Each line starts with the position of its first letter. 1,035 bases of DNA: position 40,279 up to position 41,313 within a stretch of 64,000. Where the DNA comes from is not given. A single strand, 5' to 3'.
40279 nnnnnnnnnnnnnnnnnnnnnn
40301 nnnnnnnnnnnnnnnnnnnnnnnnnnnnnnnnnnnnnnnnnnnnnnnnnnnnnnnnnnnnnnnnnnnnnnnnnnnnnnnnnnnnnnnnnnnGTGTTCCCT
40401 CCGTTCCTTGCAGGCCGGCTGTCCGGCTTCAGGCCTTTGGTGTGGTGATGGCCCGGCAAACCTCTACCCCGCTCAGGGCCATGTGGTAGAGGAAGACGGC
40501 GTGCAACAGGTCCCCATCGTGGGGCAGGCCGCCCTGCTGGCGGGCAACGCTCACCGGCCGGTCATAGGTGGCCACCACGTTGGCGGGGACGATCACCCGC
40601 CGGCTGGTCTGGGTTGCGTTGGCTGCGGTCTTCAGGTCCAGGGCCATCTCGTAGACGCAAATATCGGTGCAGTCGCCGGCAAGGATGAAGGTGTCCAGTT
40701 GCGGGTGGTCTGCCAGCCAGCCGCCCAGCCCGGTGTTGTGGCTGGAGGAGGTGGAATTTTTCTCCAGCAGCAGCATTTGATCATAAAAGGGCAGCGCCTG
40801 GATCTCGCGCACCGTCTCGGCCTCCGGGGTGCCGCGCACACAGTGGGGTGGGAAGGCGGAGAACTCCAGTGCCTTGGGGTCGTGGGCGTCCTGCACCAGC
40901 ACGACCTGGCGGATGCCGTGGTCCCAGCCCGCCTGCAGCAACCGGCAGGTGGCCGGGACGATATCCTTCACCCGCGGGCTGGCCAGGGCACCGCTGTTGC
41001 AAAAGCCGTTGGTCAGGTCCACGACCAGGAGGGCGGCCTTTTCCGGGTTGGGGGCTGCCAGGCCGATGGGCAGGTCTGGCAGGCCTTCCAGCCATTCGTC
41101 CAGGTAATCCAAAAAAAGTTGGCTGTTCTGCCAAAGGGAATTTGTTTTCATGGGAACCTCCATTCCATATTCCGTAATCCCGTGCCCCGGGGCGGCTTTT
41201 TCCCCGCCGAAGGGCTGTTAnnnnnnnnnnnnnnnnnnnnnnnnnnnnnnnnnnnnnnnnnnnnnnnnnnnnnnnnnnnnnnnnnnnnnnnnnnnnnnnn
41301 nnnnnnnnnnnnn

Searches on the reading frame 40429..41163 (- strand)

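Call 69: search_protein_families(library=pfam, proteins=[window:40429-41163:-], max_evalue=0.001)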
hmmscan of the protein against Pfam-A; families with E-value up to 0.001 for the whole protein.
window:40429-41163:- (244 aa): 1 family
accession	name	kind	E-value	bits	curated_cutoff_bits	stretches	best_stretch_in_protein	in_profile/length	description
PF00857.26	Isochorismatase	-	1.6e-20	74.3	27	1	43-177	1-134/175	Isochorismatase domain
